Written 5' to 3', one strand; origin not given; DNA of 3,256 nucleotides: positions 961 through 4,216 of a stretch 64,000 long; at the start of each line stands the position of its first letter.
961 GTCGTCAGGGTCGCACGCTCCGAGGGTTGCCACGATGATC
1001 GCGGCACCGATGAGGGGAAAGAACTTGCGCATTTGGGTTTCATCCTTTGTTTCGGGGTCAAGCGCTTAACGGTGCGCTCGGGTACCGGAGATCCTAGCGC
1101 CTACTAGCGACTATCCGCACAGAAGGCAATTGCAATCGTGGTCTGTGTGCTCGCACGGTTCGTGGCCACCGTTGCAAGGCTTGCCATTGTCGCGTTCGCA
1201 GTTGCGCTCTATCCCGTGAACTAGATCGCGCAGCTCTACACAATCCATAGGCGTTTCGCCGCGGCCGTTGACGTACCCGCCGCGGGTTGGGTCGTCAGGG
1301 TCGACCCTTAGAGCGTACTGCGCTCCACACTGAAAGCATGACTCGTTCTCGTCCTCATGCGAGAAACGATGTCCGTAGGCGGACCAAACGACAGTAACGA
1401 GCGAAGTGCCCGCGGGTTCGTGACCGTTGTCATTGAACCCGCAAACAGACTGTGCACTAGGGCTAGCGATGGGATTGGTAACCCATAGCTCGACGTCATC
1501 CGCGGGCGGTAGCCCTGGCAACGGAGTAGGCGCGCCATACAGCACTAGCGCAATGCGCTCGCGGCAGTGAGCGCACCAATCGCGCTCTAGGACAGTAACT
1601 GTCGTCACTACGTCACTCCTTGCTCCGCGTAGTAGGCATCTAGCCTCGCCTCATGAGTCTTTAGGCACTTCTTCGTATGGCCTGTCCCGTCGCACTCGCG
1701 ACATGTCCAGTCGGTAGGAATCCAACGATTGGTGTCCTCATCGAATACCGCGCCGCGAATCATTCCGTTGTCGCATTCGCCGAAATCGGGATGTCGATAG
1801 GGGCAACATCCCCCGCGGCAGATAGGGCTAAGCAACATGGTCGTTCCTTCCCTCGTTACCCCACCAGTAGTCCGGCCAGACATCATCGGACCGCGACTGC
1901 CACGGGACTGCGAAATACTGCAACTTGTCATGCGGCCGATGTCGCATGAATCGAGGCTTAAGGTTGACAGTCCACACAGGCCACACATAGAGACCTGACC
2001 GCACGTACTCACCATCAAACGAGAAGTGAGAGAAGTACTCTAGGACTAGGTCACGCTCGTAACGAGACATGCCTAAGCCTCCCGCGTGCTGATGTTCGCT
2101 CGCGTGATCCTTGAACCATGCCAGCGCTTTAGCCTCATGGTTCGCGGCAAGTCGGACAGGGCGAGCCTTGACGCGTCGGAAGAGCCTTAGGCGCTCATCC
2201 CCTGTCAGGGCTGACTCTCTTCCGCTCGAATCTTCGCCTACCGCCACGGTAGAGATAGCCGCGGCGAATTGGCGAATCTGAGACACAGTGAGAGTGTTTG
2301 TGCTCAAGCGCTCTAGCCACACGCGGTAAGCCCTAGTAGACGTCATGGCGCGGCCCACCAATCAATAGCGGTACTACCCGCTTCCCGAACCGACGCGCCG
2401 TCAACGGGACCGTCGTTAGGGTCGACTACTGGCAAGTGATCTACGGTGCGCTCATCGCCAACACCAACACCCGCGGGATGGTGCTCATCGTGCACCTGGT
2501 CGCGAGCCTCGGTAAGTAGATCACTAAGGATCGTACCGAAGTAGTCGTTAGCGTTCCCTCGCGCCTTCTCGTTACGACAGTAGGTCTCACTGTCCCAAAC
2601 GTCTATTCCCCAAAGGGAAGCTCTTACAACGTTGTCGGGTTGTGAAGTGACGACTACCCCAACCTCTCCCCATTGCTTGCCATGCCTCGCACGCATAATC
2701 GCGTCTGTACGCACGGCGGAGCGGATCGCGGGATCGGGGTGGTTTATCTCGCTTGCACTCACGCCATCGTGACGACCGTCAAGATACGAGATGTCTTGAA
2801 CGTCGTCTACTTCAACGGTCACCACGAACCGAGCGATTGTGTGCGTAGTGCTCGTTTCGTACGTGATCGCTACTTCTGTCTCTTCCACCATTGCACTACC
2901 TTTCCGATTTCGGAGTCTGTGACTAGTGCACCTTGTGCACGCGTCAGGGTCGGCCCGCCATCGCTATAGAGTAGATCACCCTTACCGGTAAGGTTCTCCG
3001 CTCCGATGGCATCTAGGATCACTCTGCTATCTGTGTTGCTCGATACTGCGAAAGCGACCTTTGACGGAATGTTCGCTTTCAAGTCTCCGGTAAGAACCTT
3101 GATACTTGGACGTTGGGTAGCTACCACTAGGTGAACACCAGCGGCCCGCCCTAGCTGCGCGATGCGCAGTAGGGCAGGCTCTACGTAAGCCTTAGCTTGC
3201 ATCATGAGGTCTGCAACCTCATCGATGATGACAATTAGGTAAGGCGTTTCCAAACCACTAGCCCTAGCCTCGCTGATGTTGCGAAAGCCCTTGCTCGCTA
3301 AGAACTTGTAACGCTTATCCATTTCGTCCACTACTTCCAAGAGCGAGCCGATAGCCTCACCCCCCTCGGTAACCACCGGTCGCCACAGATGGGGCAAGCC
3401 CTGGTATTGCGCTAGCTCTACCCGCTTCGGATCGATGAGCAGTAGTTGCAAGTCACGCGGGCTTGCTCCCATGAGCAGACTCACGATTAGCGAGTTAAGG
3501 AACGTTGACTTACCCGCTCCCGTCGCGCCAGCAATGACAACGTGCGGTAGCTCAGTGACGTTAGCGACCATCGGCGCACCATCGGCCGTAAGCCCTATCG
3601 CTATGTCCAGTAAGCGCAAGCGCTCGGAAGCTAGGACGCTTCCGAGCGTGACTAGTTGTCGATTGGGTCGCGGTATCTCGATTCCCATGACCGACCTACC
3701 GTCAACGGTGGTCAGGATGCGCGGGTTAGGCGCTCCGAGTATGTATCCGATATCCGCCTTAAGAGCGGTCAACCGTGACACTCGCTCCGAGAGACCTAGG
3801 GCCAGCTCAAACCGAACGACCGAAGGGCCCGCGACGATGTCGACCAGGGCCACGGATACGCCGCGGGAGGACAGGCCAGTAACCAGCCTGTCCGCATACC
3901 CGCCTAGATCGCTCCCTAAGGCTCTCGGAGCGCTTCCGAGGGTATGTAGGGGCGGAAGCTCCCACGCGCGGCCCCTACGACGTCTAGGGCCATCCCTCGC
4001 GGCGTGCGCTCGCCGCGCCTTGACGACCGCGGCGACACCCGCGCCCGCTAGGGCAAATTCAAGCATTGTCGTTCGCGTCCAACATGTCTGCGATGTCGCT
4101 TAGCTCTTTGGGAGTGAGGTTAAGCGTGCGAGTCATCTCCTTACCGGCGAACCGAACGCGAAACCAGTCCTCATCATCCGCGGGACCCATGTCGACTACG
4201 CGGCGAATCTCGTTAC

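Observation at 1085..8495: Left-module-specific ~55-bp intergenic cassette: conserved flanks around variable perfect palindromes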

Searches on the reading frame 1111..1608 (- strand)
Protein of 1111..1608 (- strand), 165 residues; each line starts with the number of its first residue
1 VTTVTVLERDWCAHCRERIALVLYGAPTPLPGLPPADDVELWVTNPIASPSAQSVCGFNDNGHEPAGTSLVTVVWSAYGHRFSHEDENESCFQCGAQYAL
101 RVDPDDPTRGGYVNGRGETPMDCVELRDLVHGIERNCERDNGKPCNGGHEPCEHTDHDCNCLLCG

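Call 17: search_protein_families(library=phrogs, proteins=[window:1111-1608:-], max_evalue=0.01)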
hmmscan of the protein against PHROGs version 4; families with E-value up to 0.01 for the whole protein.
window:1111-1608:- (165 aa): 1 family
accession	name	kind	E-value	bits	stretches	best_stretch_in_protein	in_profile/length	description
phrog_15923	-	unknown function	0.0075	17.8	0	8-22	1-15/50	-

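Call 69: search_protein_families(library=pfam, proteins=[window:1111-1608:-], max_evalue=0.05)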
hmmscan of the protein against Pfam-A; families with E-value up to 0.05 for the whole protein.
window:1111-1608:- (165 aa): 0 families

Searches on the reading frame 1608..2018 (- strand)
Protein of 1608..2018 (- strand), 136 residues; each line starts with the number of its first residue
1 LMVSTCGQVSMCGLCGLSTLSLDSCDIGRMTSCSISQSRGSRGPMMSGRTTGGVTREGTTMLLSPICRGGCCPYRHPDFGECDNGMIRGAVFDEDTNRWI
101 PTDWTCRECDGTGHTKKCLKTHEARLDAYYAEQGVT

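Call 69: search_protein_families(library=pfam, proteins=[window:1608-2018:-], max_evalue=0.05)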
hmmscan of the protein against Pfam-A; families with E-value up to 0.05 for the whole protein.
window:1608-2018:- (136 aa): 0 families

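Call 113: search_protein_families(library=phrogs, proteins=[window:1608-2018:-], max_evalue=0.01)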
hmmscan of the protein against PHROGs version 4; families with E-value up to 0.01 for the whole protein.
window:1608-2018:- (136 aa): 0 families

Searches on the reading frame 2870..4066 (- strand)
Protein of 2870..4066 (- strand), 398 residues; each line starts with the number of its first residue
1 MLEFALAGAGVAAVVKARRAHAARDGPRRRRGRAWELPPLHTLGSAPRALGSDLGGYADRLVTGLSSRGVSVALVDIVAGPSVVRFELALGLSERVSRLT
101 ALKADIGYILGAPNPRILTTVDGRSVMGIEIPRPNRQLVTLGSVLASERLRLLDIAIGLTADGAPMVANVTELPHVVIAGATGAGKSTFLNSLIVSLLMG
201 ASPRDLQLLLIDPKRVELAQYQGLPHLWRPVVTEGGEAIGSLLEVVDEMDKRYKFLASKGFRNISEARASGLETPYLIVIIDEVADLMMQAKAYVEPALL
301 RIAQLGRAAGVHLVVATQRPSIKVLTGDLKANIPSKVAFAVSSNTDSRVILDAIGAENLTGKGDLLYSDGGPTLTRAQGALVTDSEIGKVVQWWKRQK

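Call 14: search_protein_families(library=pfam, proteins=[window:2870-4066:-], max_evalue=0.001)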
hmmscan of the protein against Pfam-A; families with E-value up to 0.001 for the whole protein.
window:2870-4066:- (398 aa): 4 families
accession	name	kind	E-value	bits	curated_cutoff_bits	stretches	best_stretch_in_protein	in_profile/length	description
PF01580.24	FtsK_SpoIIIE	-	1.3e-49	169.1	24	1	153-321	18-220/221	FtsK/SpoIIIE family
PF17854.6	FtsK_alpha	-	3e-13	50.3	22.9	1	53-132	21-100/101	FtsK alpha domain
PF12846.13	AAA_10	-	0.00013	21.6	27.5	0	170-215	18-59/362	AAA-like domain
PF01935.23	DUF87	-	0.00035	21.2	23.2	1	162-215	10-62/220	Helicase HerA, central domain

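Call 27: find_related_loci(query=window:2870-4066:-, collection=viral_contigs, flank=10000)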
Query window:2870-4066:- (398 aa) in viral_contigs; peptide patterns used: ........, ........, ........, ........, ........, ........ (x = any residue, [..] = any of these).
8 stretches matched a pattern; 1 encode a relative of the query (tblastn E <= 1e-3); 1 distinct loci.
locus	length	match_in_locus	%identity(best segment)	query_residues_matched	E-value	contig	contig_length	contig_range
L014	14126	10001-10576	27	134-339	1e-9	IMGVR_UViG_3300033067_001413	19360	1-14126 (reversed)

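Call 31: search_dna_similar(query=window:2870-4066:-, collection=phages, mode=protein, max_rows=15)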
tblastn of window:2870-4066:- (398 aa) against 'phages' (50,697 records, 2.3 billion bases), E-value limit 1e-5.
Records with a match: 383; places in all: 387; records where one place covers at least 80% of the query: 102.
Best place of each record, by identity: <60% 383.
By first word of the organism name: Bacillus 242; Mycobacterium 52; Bacteriophage 36; Listeria 10; Staphylococcus 9; Geobacillus 8; Ralstonia 5; Enterococcus 4; Clostridium 3; Acinetobacter 2; and 9 more.
By host as written in the record: - 49; Mycobacterium smegmatis mc2 155 43; Bacillus subtilis 29; Bacillus cereus 25; Bacillus megaterium 13; Bacillus pumilus BL8 11; Listeria monocytogenes 9; Bacillus subtilis BEST7003 8; and 97 more.
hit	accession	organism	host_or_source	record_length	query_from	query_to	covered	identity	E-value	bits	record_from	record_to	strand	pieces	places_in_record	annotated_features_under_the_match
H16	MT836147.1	Bacteriophage sp.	human fecal samples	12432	35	395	91%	44.9%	4e-89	300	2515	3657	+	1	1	record has no annotation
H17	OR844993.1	Staphylococcus phage SA 1306 Kay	Staphylococcus aureus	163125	39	398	90%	44.1%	5e-86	291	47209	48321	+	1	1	record has no annotation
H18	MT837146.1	Bacteriophage sp.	human fecal samples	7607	35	397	91%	43.1%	2e-84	286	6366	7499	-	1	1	record has no annotation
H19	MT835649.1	Bacteriophage sp.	human fecal samples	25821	35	395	91%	43.1%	9e-81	275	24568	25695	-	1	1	record has no annotation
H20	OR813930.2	Mycobacterium phage WXIN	Mycolicibacterium septicum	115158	48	387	85%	45.2%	2e-83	283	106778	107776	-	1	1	DNA translocase | hypothetical protein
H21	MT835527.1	Bacteriophage sp.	human fecal samples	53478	35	397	91%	41.8%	8e-83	281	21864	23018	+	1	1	record has no annotation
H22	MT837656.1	Bacteriophage sp.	human fecal samples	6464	35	396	91%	41.8%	2e-82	280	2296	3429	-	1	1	record has no annotation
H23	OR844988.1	Staphylococcus phage SA 1306 Kay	Staphylococcus aureus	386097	35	398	91%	41.5%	2e-82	280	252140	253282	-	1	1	record has no annotation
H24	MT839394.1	Bacteriophage sp.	human fecal samples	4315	37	398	91%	41.7%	5e-81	276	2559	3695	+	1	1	record has no annotation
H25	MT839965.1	Bacteriophage sp.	human fecal samples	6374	35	393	90%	41.9%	1e-80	275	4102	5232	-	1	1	record has no annotation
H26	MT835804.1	Bacteriophage sp.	human fecal samples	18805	51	397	87%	43.3%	5e-83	282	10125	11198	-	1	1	record has no annotation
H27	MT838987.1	Bacteriophage sp.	human fecal samples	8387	35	398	91%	41.3%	3e-82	280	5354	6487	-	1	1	record has no annotation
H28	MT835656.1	Bacteriophage sp.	human fecal samples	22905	70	397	82%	45.7%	1e-85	290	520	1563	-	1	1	record has no annotation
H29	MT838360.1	Bacteriophage sp.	human fecal samples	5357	35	397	91%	41.1%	5e-82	279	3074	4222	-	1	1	record has no annotation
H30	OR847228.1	Listeria phage LM 4-11-1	Listeria monocytogenes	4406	35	398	91%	40.7%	4e-82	279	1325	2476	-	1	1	record has no annotation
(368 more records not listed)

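Call 54: find_homologous_proteins(query=window:2870-4066:-, max_evalue=1e-80)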
Query window:2870-4066:- (398 aa): 1447 proteins with E <= 1e-80 among 8000 candidates; the best 120 are listed.
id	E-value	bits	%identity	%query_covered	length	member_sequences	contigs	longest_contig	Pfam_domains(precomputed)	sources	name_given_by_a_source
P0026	2.2e-249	845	100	100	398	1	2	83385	PF17854.7,PF01580.25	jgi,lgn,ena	-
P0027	3.7e-171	587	70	91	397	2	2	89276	PF01935.24,PF17854.7,PF01580.25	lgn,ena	-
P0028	3.2e-165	568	68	100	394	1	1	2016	PF17854.7,PF20703.4,PF01580.25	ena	-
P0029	4.3e-162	557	67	100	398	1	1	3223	PF17854.7,PF01580.25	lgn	-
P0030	6.3e-160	550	67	100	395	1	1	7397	PF17854.7,PF01580.25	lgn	-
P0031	3.4e-158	545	67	100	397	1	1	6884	PF17854.7,PF01580.25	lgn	-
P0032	3.7e-144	498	63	100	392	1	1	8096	PF17854.7,PF01580.25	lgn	-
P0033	1.9e-126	440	60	94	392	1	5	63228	PF17854.7,PF01580.25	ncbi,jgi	jgi:S-DNA-T family DNA segregation ATPase FtsK/SpoIIIE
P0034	6.9e-115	402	50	100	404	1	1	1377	PF17854.7,PF01580.25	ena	-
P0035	1.7e-110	388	51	99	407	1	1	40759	PF17854.7,PF01580.25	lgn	-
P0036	1.7e-93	332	45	93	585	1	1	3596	PF17854.7,PF01580.25,PF09397.17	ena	-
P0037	2.5e-93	331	46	58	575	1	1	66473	PF17854.7,PF01580.25,PF09397.17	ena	-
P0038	3.9e-93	331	47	93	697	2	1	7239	PF17854.7,PF13491.12,PF01580.25,PF09397.17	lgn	-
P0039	5.3e-93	330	45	94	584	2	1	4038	PF17854.7,PF01580.25,PF09397.17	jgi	jgi:S-DNA-T family DNA segregation ATPase FtsK/SpoIIIE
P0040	8.6e-93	329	47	93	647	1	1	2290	PF17854.7,PF13491.12,PF01580.25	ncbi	ncbi:MAG: DNA translocase FtsK, partial [Solirubrobacteraceae bacterium]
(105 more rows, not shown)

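Call 56: find_encoding_contigs(protein=P0035, flank=10000, max_places=2)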
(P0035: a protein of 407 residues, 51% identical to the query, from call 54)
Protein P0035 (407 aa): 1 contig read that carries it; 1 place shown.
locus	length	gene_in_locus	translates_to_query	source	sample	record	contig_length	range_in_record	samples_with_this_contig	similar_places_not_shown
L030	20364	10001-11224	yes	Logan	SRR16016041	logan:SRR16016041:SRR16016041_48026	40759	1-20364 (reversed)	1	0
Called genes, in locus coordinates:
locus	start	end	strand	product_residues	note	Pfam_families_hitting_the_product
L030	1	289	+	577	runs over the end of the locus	PF09250:Prim-Pol, PF13481:AAA_25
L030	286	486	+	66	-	-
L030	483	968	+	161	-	-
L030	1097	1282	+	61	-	-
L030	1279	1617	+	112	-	-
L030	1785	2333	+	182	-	-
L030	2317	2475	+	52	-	-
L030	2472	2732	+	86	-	-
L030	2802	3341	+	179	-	-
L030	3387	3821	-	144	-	-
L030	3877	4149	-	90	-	-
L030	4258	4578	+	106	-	-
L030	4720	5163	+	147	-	-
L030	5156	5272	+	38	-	-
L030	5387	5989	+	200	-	PF05305:DUF732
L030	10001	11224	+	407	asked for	PF17854:FtsK_alpha, PF01580:FtsK_SpoIIIE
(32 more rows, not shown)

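Call 57: find_encoding_contigs(protein=P0033, flank=10000, max_places=5)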
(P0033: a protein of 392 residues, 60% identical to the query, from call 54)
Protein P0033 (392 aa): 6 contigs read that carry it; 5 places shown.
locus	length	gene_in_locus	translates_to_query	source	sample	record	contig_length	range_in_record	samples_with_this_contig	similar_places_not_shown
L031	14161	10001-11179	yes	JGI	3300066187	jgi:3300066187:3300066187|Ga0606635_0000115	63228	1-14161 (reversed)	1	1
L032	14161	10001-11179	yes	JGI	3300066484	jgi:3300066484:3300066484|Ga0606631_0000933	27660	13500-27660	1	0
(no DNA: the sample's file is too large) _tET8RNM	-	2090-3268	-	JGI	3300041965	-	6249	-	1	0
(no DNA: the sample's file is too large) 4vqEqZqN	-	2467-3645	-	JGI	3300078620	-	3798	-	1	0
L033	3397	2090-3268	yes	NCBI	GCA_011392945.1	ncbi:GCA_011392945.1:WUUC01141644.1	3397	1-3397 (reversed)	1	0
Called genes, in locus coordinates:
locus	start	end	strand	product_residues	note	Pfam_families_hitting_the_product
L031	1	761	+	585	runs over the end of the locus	PF09250:Prim-Pol, PF13481:AAA_25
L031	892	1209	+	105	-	-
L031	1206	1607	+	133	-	-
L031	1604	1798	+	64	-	-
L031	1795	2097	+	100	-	-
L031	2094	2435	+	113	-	-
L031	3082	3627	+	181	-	-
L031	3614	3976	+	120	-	-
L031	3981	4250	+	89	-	-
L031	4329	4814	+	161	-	-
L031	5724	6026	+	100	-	-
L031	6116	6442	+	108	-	-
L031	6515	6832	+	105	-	-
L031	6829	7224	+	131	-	-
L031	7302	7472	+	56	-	-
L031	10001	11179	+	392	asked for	PF17854:FtsK_alpha, PF01580:FtsK_SpoIIIE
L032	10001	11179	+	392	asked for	PF17854:FtsK_alpha, PF01580:FtsK_SpoIIIE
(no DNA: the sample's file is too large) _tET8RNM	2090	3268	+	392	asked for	PF17854:FtsK_alpha, PF01580:FtsK_SpoIIIE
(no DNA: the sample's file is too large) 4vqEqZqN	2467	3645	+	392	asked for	PF17854:FtsK_alpha, PF01580:FtsK_SpoIIIE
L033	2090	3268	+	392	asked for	PF17854:FtsK_alpha, PF01580:FtsK_SpoIIIE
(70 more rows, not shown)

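Call 58: find_encoding_contigs(protein=P0032, flank=10000, max_places=2)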
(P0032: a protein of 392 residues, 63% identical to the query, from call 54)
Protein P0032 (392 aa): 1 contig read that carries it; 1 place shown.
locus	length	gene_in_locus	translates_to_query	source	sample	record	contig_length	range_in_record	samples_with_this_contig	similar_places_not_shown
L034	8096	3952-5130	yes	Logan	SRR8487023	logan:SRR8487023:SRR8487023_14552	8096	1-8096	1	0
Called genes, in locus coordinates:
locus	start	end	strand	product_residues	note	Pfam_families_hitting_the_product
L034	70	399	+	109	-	-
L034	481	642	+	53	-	-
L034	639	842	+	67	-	-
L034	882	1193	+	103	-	-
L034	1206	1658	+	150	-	-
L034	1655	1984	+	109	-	-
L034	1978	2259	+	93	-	-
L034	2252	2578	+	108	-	-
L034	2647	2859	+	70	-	-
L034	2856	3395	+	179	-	-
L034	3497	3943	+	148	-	-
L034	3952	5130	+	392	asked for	PF17854:FtsK_alpha, PF01580:FtsK_SpoIIIE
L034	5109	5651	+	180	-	-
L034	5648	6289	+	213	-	-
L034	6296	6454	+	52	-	-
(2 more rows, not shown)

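Call 60: find_encoding_contigs(protein=P0030, flank=10000, max_places=2)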
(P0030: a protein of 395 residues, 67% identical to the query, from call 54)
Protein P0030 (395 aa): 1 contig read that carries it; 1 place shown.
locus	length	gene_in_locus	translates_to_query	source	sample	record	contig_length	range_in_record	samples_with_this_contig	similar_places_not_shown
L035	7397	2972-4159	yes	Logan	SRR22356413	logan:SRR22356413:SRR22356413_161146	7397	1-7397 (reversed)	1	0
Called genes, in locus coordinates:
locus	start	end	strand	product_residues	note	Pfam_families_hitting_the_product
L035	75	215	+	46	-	-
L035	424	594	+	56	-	-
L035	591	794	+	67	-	-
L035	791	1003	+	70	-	-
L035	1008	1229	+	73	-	-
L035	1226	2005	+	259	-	-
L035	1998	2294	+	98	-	-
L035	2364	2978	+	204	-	-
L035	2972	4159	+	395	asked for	PF17854:FtsK_alpha, PF01580:FtsK_SpoIIIE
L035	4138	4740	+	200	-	-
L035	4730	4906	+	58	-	-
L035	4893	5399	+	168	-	-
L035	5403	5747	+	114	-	-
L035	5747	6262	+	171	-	-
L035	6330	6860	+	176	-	-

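Call 61: find_encoding_contigs(protein=P0031, flank=10000, max_places=2)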
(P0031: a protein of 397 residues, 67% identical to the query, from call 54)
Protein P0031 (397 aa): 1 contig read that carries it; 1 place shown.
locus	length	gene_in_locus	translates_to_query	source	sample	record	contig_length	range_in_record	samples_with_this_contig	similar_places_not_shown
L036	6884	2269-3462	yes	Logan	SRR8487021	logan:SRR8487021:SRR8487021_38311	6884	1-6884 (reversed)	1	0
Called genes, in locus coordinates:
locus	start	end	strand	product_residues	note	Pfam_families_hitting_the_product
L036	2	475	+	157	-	?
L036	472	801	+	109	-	-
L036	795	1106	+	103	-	-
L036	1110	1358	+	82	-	-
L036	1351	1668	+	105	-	-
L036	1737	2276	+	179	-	-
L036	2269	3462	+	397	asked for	PF17854:FtsK_alpha, PF01580:FtsK_SpoIIIE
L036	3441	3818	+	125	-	-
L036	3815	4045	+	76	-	-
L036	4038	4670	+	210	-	-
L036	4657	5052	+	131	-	-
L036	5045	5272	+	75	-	-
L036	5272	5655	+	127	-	-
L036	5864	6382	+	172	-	-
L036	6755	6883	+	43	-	?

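Call 107: list_cluster_members(proteins=[P0026])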
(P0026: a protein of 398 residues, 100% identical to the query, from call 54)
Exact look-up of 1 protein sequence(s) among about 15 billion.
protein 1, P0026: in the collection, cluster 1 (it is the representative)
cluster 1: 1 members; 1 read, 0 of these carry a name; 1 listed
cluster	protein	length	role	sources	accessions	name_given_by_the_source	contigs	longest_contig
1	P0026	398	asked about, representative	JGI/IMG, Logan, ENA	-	-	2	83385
